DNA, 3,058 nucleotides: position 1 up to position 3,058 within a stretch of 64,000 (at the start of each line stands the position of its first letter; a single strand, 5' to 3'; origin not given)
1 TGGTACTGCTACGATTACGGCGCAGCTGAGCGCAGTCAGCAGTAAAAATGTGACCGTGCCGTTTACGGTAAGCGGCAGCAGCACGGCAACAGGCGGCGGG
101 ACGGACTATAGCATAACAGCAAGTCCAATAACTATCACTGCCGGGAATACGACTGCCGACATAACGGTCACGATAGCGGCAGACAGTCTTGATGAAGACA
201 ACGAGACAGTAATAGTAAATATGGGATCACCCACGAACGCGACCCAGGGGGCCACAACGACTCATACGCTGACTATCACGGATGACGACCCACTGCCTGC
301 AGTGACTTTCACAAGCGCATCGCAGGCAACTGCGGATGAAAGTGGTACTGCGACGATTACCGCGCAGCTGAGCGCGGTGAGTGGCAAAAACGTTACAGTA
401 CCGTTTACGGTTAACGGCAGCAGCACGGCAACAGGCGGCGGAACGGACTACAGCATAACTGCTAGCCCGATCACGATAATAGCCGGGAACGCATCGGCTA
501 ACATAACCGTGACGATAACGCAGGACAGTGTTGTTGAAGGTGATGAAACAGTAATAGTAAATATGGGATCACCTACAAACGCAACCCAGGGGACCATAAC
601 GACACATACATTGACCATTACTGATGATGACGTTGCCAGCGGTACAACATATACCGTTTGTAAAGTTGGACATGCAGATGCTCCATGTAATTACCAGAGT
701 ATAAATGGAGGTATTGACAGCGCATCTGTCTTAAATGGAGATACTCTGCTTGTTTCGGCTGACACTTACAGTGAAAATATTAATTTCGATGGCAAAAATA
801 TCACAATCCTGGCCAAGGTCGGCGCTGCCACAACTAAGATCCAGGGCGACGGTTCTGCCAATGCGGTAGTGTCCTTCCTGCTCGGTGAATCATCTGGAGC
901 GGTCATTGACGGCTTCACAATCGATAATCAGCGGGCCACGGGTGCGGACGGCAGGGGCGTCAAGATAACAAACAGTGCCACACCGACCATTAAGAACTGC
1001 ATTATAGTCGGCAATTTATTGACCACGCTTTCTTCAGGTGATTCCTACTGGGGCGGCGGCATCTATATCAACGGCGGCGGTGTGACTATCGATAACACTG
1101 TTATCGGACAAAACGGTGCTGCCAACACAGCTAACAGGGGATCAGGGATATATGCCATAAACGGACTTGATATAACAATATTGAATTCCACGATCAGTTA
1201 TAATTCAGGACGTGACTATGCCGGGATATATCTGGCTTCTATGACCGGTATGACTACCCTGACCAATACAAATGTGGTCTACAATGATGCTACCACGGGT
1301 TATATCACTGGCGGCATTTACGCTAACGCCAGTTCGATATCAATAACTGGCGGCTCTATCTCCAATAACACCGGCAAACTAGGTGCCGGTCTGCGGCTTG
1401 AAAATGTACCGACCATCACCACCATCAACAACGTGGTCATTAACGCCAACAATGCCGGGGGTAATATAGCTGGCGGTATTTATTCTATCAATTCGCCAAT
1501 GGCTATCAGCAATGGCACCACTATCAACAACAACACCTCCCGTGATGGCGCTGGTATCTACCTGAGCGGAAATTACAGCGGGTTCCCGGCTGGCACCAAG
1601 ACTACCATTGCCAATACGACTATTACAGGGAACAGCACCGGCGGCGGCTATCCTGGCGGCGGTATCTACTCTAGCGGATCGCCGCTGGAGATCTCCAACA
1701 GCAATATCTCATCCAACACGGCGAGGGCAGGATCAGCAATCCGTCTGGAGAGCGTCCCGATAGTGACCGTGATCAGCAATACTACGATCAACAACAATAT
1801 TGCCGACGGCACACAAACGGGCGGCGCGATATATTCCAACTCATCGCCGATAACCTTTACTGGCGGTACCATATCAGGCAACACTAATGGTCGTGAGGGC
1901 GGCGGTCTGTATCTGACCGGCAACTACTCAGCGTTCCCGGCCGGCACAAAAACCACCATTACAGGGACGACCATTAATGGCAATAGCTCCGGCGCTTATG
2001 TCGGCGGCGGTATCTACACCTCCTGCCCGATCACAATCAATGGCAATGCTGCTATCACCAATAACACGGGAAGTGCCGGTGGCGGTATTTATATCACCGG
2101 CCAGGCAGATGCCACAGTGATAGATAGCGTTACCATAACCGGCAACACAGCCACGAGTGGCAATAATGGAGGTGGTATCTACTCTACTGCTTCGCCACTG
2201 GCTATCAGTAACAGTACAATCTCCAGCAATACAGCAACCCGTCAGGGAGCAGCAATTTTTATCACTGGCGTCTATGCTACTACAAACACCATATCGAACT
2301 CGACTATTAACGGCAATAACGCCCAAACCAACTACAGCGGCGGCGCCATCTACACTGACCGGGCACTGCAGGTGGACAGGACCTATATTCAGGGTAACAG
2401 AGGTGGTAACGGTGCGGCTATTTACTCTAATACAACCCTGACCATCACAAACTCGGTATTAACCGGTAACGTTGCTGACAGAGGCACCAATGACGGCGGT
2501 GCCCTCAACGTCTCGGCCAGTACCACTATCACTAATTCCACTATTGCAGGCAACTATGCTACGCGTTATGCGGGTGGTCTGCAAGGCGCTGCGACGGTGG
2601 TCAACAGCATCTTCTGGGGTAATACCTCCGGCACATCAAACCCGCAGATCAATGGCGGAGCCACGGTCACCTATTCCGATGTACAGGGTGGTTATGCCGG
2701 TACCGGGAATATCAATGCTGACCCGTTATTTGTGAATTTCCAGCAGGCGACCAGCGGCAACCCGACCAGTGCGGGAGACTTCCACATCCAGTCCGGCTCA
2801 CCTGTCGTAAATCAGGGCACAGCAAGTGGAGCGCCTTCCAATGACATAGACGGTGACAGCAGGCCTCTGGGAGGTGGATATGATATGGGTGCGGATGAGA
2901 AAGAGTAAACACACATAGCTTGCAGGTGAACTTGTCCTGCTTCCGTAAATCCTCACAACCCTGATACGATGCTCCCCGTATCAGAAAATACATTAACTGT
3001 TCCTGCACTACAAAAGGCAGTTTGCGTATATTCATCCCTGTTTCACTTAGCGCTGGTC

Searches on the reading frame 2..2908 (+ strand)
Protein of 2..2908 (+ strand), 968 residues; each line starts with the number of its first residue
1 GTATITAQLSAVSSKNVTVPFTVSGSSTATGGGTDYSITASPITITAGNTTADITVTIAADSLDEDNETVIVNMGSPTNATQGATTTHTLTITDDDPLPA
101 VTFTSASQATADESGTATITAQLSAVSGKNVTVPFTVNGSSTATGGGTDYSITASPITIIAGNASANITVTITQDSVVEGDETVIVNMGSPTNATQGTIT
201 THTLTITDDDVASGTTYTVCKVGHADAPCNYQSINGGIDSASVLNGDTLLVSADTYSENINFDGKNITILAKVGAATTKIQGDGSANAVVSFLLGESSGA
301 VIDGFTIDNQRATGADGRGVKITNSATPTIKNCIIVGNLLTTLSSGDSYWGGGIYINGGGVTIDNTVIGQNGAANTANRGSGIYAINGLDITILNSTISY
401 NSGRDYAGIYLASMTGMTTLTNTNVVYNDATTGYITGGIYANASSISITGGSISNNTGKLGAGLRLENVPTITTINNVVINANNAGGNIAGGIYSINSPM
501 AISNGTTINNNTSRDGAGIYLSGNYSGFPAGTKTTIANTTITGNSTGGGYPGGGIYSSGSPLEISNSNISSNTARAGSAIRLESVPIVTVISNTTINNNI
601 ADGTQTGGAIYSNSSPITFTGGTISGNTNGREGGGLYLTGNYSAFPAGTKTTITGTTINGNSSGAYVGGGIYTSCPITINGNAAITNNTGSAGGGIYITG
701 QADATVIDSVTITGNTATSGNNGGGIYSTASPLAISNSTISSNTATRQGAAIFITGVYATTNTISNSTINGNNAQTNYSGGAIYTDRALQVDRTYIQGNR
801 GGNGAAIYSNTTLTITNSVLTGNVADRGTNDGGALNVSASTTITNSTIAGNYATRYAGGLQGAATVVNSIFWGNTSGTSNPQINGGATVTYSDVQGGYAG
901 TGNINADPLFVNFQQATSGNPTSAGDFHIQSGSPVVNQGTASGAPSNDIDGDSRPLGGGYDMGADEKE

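Call 10: search_protein_families(library=pfam, proteins=[window:2-2908:+], max_evalue=0.001)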
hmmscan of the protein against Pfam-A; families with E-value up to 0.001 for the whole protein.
window:2-2908:+ (968 aa): 2 families
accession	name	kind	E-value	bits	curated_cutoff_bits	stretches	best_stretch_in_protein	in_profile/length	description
PF13229.12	Beta_helix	-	2.4e-21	76.5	25.9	3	319-492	2-147/158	Right handed beta helix region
PF03160.20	Calx-beta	-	2.8e-17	63.2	27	2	95-210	2-119/119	Calx-beta domain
